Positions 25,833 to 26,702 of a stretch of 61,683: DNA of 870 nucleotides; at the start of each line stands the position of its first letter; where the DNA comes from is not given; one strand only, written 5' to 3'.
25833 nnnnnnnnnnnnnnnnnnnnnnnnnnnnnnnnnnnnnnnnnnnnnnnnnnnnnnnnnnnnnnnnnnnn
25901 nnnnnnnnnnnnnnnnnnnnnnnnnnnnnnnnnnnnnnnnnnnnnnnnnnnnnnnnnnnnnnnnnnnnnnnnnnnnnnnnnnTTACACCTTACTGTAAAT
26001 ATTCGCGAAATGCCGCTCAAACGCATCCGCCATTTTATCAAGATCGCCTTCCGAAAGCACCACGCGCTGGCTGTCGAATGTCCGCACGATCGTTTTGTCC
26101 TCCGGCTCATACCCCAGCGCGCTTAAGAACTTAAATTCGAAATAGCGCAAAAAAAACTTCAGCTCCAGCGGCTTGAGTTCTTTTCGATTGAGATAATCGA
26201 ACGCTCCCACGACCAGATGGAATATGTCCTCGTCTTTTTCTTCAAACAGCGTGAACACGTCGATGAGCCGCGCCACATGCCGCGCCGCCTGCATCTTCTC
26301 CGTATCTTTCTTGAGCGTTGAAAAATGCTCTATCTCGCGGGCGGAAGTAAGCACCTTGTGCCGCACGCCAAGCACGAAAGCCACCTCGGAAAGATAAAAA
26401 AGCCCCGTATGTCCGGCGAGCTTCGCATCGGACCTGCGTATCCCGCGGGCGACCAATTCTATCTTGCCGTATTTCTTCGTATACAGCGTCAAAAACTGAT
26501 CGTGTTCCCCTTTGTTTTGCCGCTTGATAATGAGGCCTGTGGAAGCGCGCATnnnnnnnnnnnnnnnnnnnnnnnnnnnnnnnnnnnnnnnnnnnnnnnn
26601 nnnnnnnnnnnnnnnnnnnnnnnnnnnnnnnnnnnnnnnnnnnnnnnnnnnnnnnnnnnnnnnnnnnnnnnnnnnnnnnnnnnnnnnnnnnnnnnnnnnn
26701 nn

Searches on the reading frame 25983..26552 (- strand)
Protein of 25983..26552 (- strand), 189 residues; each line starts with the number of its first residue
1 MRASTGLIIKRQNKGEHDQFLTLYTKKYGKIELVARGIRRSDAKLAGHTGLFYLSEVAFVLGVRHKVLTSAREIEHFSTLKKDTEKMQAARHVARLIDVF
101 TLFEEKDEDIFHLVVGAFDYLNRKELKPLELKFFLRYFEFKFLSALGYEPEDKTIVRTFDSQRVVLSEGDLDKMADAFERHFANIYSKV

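Call 63: search_protein_families(library=pfam, proteins=[window:25983-26552:-], max_evalue=0.0001)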
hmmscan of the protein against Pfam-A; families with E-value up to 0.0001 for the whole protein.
window:25983-26552:- (189 aa): 2 families
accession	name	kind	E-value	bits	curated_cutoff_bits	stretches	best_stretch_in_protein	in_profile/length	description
PF11967.14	RecO_N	-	2.2e-11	44.1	27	1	4-69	6-72/80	Recombination protein O N terminal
PF02565.21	RecO_C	-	8e-08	32.6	22.1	1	83-151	3-67/157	Recombination protein O C terminal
